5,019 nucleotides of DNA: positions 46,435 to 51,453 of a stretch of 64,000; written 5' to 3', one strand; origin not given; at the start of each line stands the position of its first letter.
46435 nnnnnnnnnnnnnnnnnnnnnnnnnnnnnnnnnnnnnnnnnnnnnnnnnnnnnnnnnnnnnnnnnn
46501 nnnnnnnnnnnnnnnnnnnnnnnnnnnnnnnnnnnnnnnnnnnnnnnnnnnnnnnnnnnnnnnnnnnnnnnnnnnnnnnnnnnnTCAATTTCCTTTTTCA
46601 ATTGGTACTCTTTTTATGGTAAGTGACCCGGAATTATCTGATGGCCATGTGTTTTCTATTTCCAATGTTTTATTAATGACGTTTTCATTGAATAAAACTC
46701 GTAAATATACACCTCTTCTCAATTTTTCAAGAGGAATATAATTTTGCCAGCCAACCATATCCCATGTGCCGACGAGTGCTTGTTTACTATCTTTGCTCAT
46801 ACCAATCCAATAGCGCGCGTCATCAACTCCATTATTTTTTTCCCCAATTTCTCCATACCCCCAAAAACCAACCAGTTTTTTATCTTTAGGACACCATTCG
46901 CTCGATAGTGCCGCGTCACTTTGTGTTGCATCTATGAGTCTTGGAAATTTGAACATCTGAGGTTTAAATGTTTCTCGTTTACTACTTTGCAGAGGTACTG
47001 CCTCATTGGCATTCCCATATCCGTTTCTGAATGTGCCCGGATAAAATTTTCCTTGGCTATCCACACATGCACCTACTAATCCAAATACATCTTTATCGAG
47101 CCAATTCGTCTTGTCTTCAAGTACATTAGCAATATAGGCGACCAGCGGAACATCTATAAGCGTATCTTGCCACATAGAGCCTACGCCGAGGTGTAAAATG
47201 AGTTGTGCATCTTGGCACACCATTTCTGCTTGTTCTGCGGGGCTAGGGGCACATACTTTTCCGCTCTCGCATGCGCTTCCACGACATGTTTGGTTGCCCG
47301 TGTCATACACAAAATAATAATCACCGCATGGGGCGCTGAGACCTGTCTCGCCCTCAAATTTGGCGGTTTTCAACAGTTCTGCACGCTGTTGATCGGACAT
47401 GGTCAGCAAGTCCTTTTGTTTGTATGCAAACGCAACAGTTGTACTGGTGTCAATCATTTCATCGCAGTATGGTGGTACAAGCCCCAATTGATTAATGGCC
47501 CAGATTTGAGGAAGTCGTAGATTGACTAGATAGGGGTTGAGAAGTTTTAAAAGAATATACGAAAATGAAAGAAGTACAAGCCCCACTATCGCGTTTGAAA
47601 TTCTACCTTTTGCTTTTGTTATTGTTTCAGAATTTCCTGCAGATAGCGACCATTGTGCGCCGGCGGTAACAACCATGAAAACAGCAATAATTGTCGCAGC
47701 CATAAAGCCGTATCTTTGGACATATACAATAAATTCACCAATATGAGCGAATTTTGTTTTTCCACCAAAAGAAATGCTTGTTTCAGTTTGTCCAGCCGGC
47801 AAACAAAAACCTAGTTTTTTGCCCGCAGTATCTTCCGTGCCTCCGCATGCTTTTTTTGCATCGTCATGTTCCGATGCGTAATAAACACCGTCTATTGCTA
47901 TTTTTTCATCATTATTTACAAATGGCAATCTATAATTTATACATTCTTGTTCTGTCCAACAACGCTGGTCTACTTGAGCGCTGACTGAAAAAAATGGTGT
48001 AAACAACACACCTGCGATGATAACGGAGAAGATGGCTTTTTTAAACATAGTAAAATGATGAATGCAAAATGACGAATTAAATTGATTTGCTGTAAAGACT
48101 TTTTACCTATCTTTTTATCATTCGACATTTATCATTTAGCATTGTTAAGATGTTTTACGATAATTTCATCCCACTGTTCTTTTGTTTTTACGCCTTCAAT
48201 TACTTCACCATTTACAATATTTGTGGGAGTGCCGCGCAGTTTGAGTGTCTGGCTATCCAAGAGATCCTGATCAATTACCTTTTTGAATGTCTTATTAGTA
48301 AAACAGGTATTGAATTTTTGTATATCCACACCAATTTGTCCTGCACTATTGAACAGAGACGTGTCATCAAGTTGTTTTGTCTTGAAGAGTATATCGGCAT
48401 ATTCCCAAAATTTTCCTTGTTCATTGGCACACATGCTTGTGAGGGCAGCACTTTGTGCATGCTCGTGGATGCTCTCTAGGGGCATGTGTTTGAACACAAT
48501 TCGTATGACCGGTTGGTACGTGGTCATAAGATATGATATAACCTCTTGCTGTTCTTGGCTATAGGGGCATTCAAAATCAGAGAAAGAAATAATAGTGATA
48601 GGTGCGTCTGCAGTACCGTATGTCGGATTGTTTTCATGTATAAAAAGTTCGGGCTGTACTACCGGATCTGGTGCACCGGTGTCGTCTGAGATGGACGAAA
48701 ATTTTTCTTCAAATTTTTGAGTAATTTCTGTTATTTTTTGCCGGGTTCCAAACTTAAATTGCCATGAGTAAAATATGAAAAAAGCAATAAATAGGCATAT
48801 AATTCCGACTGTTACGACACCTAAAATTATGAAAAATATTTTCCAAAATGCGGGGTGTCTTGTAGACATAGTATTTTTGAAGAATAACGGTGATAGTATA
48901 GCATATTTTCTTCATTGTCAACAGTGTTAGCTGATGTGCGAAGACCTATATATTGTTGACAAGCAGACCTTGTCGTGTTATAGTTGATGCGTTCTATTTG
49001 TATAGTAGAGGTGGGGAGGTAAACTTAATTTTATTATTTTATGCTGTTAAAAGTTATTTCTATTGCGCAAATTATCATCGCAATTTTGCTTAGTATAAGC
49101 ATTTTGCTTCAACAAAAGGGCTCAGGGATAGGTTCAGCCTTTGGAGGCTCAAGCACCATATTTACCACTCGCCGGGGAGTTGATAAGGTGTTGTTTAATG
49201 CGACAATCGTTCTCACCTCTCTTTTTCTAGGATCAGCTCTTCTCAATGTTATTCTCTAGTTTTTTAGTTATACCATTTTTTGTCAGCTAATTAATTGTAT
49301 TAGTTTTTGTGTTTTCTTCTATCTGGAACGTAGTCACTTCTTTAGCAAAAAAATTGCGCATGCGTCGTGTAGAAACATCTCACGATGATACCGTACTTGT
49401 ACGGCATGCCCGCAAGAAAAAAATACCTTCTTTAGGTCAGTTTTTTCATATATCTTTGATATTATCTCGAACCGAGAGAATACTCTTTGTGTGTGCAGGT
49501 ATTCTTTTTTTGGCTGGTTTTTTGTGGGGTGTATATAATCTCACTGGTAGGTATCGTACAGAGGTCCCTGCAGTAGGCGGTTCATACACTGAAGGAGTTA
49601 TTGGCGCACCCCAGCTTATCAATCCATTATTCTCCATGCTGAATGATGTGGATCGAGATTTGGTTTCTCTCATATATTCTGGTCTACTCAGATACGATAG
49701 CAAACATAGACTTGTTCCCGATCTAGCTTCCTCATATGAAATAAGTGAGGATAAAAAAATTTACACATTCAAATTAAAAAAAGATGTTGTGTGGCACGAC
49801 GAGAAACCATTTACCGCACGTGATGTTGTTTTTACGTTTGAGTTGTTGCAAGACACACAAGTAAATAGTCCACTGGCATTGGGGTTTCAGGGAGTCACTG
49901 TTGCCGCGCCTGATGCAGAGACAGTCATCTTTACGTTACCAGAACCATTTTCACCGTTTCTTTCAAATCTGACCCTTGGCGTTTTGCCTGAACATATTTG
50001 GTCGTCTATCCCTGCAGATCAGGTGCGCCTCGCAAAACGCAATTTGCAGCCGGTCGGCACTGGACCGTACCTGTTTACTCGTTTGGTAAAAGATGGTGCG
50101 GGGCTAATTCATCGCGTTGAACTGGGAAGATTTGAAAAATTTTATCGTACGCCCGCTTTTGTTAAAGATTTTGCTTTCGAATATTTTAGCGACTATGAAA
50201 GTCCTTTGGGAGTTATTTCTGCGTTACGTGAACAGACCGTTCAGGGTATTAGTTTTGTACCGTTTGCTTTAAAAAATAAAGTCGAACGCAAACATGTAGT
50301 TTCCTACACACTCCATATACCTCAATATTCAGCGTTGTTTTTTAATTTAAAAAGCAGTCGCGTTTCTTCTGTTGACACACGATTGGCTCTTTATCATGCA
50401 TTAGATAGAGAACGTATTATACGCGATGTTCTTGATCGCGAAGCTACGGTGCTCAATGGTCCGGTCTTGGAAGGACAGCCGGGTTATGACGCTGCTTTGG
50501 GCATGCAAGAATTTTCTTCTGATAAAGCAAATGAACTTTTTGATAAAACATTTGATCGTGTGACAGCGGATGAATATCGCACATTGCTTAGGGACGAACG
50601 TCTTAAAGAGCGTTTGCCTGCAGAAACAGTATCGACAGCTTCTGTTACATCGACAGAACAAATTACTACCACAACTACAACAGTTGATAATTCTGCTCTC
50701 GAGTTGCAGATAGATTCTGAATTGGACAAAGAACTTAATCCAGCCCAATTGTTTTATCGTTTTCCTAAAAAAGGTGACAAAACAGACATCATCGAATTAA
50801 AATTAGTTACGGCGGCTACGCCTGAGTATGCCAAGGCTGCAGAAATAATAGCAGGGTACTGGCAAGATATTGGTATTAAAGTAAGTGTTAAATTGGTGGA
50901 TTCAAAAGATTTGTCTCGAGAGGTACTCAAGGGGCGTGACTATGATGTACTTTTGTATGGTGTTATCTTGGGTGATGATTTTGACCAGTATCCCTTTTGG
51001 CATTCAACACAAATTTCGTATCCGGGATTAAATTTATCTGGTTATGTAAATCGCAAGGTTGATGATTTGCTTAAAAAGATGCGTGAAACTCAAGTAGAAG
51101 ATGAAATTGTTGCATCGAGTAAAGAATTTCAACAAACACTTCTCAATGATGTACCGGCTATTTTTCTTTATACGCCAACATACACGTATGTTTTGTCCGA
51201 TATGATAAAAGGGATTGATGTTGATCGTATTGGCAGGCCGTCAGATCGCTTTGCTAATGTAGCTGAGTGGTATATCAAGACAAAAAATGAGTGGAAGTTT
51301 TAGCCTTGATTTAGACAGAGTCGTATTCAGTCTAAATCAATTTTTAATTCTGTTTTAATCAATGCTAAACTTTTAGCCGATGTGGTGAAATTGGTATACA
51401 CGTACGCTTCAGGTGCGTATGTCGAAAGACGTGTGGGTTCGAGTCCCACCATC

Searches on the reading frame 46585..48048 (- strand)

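Call 59: search_protein_families(library=pfam, proteins=[window:46585-48048:-], max_evalue=0.0001)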
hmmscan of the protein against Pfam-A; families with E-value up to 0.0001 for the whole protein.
window:46585-48048:- (487 aa): 1 family
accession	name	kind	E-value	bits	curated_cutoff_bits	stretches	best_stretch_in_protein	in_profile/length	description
PF18895.5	T4SS_pilin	-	1.9e-05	25.1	26.6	1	118-169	20-70/71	Type IV secretion system pilin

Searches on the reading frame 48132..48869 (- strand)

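Call 59: search_protein_families(library=pfam, proteins=[window:48132-48869:-], max_evalue=0.0001)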
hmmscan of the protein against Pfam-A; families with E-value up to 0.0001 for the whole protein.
window:48132-48869:- (245 aa): 2 families
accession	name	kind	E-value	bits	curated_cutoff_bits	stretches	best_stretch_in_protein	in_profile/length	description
PF13462.12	Thioredoxin_4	-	7.2e-22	78.8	23.2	1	80-237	4-163/165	Thioredoxin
PF01323.26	DSBA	-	4.2e-12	46.7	25.6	1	92-232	1-185/191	DSBA-like thioredoxin domain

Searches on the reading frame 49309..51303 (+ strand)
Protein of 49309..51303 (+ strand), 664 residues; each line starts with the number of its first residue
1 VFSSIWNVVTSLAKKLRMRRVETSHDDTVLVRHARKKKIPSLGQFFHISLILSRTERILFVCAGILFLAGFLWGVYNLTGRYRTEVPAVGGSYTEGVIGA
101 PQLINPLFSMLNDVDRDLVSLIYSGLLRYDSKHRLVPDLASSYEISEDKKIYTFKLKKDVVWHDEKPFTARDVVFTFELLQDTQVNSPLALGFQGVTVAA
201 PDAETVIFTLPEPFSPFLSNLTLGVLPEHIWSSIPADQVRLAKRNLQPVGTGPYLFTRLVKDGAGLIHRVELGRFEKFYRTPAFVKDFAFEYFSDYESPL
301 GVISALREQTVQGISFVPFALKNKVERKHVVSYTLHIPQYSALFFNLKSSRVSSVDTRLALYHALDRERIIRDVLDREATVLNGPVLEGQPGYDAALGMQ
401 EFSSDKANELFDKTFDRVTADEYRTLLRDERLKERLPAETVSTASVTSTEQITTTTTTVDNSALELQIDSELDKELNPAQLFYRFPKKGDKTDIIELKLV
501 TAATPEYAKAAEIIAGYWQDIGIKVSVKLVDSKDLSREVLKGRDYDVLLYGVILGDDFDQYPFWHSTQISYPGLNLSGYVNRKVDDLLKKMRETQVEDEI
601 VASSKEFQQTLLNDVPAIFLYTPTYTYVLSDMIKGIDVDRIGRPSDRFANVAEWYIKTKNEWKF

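Call 59: search_protein_families(library=pfam, proteins=[window:49309-51303:+], max_evalue=0.0001)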
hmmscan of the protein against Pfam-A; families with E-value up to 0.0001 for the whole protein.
window:49309-51303:+ (664 aa): 1 family
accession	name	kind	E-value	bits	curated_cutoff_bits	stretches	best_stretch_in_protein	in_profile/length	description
PF00496.27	SBP_bac_5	-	9.3e-56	189.9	32.4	2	135-414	2-276/368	Bacterial extracellular solute-binding proteins, family 5 Middle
